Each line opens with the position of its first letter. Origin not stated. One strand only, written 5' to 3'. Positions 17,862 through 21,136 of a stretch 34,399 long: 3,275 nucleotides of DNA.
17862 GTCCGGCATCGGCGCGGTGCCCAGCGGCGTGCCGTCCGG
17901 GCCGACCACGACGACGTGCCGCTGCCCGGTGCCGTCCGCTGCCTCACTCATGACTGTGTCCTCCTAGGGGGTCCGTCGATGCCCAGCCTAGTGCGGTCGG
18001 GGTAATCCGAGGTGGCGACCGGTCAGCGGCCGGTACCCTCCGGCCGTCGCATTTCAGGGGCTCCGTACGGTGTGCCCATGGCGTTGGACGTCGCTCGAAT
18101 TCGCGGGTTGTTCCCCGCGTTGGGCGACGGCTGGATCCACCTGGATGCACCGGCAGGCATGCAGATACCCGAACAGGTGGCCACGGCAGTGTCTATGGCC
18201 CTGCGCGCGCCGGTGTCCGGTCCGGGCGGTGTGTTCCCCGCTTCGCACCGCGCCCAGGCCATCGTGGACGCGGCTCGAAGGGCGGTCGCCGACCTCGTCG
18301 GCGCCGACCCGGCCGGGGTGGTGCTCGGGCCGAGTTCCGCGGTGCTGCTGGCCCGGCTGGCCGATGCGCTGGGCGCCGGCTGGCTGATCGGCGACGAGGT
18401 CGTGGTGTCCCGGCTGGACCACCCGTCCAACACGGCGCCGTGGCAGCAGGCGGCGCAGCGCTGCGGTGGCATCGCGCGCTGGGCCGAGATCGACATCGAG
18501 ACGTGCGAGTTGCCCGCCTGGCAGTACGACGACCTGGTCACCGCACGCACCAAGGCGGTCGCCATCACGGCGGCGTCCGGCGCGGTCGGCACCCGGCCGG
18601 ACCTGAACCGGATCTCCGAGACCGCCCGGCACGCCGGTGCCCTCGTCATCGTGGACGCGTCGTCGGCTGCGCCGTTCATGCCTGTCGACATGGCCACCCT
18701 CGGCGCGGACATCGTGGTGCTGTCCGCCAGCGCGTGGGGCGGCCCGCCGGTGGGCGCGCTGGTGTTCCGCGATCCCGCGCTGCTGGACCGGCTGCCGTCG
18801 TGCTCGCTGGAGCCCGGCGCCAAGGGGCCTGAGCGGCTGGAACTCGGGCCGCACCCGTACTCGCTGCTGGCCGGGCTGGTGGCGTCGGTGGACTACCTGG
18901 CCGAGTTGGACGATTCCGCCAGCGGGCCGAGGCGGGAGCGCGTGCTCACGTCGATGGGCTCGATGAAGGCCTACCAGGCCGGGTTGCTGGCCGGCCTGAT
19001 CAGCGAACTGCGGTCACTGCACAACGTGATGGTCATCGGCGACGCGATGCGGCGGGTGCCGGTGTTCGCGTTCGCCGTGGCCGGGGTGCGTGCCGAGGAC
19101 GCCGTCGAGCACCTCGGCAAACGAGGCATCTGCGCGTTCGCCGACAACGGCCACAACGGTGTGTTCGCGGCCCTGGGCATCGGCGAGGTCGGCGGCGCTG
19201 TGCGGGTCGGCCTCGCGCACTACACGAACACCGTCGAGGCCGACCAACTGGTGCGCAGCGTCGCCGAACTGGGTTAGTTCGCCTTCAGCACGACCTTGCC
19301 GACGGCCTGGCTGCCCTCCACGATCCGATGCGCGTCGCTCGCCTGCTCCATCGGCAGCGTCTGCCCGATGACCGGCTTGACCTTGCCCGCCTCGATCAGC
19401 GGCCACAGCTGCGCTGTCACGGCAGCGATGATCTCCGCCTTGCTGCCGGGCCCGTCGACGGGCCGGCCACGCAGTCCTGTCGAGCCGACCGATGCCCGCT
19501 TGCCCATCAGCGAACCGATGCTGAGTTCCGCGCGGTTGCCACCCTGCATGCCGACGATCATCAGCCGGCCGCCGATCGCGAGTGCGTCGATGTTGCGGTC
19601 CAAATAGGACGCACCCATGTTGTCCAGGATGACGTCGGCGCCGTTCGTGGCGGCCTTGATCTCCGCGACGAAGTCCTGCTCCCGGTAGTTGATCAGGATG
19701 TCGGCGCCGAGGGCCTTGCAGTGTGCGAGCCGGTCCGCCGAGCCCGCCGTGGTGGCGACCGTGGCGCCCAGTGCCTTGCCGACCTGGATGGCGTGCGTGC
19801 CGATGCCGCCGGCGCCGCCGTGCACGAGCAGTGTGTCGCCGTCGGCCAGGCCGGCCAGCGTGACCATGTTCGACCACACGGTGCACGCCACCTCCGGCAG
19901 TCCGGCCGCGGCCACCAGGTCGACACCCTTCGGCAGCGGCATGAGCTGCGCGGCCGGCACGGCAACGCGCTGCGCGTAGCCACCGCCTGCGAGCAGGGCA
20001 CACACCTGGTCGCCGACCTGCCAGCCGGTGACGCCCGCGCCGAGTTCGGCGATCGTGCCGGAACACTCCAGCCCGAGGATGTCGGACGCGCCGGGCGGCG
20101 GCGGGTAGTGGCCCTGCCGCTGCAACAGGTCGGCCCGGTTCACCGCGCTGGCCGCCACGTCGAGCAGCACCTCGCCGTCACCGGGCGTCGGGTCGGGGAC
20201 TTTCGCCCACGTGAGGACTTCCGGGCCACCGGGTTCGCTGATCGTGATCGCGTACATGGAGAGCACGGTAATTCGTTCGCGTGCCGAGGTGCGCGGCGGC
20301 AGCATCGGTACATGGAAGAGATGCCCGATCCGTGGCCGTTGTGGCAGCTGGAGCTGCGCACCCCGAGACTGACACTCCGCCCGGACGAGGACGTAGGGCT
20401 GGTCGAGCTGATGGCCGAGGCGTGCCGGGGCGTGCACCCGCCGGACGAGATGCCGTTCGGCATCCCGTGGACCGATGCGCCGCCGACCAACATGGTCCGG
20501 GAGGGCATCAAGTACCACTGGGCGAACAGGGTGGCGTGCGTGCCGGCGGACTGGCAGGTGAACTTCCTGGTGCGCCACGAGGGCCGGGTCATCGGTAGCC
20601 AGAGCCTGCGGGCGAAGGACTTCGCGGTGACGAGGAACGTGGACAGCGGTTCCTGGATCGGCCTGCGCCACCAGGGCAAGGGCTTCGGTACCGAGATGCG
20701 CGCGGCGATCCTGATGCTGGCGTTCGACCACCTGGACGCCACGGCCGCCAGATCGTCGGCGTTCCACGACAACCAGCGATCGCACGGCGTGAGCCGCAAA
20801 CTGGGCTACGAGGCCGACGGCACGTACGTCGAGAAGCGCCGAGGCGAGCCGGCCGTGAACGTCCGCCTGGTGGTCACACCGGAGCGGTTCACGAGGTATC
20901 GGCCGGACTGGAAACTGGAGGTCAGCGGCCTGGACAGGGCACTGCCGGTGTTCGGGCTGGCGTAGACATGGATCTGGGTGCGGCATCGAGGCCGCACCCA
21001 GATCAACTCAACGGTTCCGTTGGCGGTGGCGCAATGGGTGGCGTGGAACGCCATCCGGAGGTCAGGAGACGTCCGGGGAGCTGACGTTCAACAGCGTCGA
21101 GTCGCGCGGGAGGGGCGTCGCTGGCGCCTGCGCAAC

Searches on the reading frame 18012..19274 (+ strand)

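Call 44: search_protein_families(library=pfam, proteins=[window:18012-19274:+], max_evalue=0.001)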
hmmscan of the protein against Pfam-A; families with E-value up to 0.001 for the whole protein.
window:18012-19274:+ (421 aa): 3 families
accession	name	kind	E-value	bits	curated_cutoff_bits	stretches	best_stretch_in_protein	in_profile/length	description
PF00266.25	Aminotran_5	-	2.9e-40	138.8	21.5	1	42-413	1-371/371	Aminotransferase class-V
PF01041.23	DegT_DnrJ_EryC1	-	2.5e-07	30.7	19.8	1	90-220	31-150/360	DegT/DnrJ/EryC1/StrS aminotransferase family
PF01053.26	Cys_Met_Meta_PP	-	8.1e-07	28.4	27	1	171-242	129-199/381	Cys/Met metabolism PLP-dependent enzyme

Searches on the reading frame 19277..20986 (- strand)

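Call 44: search_protein_families(library=pfam, proteins=[window:19277-20986:-], max_evalue=0.001)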
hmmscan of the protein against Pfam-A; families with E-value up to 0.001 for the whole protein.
window:19277-20986:- (570 aa): 3 families
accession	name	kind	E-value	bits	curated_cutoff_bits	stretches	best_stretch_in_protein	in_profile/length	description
PF00107.32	ADH_zinc_N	-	3.5e-26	92.1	31.8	1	394-501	1-110/129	Zinc-binding dehydrogenase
PF13602.12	ADH_zinc_N_2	-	3e-23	83.6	27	1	426-567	1-134/134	Zinc-binding dehydrogenase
PF08240.17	ADH_N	-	1.2e-17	64.5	23.5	1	269-353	1-104/104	Alcohol dehydrogenase GroES-like domain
